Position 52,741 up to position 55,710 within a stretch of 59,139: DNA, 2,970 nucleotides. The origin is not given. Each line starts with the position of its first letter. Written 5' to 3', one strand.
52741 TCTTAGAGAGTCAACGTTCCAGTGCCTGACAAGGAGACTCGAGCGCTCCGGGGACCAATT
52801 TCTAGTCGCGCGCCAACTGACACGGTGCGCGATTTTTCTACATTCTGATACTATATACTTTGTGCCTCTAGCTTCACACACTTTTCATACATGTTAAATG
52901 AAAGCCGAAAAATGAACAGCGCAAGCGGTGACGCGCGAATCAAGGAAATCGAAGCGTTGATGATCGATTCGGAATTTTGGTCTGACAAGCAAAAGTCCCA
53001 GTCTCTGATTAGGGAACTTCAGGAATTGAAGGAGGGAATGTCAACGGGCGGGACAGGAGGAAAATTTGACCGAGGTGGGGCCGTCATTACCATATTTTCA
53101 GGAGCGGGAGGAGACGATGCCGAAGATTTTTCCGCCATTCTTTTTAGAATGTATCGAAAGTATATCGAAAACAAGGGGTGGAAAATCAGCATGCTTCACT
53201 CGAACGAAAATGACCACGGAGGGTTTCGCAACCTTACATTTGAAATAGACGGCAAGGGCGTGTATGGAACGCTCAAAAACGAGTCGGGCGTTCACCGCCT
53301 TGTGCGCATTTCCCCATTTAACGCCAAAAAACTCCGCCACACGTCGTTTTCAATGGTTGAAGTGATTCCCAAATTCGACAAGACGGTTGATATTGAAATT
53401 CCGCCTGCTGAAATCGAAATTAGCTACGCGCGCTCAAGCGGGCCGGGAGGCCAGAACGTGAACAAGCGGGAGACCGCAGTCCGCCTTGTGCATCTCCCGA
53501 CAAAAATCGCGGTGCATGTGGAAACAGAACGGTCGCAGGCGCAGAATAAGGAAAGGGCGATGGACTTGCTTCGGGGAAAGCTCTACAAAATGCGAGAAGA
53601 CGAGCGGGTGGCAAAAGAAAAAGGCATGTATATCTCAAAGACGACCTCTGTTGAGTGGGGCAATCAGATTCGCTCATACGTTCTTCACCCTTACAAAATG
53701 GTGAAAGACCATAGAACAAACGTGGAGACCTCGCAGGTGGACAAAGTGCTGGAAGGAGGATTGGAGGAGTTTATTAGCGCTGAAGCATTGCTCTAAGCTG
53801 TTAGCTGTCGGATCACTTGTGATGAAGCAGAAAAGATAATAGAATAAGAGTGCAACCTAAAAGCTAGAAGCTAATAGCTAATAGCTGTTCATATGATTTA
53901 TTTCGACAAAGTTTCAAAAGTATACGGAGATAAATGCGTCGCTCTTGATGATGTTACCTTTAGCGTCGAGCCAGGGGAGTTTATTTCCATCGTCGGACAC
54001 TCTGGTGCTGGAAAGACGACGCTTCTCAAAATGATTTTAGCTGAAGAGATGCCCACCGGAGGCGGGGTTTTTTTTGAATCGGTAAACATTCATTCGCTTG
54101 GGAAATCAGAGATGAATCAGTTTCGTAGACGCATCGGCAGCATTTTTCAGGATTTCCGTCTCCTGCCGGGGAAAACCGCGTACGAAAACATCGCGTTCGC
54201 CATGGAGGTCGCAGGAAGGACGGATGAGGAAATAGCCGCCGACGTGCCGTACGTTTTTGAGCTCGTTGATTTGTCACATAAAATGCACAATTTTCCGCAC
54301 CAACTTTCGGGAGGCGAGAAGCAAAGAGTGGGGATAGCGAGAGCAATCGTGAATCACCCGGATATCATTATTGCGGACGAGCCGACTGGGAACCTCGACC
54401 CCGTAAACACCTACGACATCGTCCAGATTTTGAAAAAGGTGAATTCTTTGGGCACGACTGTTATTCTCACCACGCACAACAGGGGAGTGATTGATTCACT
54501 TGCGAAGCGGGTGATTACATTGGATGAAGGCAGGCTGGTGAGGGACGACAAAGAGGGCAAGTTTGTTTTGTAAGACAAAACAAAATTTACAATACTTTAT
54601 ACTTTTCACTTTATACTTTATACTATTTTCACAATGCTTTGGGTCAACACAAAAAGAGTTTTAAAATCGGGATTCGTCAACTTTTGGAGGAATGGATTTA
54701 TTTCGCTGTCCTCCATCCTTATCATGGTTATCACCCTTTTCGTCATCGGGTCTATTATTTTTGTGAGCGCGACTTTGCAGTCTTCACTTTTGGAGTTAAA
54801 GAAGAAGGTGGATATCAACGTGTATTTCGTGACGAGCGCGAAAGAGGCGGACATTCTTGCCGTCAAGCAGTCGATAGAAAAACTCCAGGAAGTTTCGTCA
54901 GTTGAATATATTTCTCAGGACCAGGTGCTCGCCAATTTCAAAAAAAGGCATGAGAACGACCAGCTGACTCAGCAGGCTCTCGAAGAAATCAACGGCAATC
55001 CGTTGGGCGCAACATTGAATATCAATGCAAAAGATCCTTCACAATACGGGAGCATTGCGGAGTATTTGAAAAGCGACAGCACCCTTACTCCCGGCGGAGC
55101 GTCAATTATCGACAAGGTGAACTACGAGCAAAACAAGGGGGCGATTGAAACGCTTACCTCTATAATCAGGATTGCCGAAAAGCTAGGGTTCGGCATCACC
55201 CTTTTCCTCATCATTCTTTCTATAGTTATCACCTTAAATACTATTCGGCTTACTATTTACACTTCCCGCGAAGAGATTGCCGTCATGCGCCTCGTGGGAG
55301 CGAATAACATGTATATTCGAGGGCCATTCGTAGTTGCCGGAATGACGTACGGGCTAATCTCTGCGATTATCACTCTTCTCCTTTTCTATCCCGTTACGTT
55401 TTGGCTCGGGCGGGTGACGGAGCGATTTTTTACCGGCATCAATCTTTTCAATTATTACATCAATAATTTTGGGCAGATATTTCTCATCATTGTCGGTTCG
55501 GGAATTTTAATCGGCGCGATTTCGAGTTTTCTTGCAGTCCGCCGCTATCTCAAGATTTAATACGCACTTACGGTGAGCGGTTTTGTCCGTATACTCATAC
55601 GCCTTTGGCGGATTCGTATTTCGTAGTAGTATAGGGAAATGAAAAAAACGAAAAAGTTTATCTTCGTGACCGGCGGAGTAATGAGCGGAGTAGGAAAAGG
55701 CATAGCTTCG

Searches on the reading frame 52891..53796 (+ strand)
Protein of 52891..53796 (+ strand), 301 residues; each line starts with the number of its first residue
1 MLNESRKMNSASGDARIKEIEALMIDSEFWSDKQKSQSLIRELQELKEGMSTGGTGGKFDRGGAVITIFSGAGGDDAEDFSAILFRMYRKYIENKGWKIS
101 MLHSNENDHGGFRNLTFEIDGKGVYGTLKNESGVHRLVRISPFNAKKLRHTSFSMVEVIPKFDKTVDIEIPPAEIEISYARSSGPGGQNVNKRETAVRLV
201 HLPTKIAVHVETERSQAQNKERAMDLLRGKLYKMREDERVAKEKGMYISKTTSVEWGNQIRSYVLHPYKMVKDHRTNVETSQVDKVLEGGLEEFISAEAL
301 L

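Call 31: search_protein_families(library=pfam, proteins=[window:52891-53796:+])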
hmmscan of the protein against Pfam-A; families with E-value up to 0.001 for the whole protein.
window:52891-53796:+ (301 aa): 2 families
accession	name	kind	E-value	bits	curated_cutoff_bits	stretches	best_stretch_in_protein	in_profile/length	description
PF03462.23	PCRF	-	2.8e-40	138.6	24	1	58-156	96-194/194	PCRF domain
PF00472.26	RF-1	-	3.1e-37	127.5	35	1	165-275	2-116/116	RF-1 domain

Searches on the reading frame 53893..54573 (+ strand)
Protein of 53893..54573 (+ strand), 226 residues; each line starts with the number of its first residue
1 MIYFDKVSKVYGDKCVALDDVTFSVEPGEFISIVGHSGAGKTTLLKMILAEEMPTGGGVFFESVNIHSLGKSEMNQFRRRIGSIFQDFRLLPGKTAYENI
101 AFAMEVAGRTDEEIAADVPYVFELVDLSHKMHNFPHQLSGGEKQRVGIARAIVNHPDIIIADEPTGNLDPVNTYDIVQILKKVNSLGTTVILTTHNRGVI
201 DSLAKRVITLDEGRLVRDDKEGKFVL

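Call 31: search_protein_families(library=pfam, proteins=[window:53893-54573:+])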
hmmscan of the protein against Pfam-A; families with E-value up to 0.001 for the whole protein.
window:53893-54573:+ (226 aa): 6 families
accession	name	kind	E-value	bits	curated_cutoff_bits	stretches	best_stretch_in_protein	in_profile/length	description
PF00005.33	ABC_tran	-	1.2e-36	126.8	25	1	18-165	1-136/137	ABC transporter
PF13304.12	AAA_21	-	1.2e-07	32.6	27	1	156-201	258-304/304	AAA domain, putative AbiEii toxin, Type IV TA system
PF00931.28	NB-ARC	-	8.1e-05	22.4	23.5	0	26-55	17-45/248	NB-ARC domain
PF02463.25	SMC_N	-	8.6e-05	22.5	40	0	130-203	129-205/220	RecF/RecN/SMC N terminal domain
PF13401.12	AAA_22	-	0.00021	22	27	1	29-85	6-58/130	AAA domain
PF13481.12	AAA_25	-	0.00097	19.2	27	0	27-125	32-115/195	AAA domain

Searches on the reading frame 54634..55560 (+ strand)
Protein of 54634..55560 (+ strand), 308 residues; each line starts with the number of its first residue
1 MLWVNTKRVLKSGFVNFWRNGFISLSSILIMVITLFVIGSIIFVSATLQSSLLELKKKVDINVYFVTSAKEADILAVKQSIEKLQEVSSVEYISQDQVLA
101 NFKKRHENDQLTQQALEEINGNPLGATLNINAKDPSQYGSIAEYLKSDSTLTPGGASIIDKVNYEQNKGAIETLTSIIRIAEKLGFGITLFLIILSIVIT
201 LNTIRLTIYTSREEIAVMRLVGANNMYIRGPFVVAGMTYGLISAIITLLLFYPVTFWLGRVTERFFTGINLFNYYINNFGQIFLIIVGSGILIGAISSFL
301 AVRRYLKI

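Call 31: search_protein_families(library=pfam, proteins=[window:54634-55560:+])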
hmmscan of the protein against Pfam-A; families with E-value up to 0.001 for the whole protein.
window:54634-55560:+ (308 aa): 2 families
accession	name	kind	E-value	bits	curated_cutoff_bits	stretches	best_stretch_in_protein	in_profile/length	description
PF18075.7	FtsX_ECD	-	4.6e-16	59.6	23.5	1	59-147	1-89/96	FtsX extracellular domain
PF02687.27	FtsX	-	5.6e-13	49.4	25.5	1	188-308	3-118/120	FtsX-like permease C-terminal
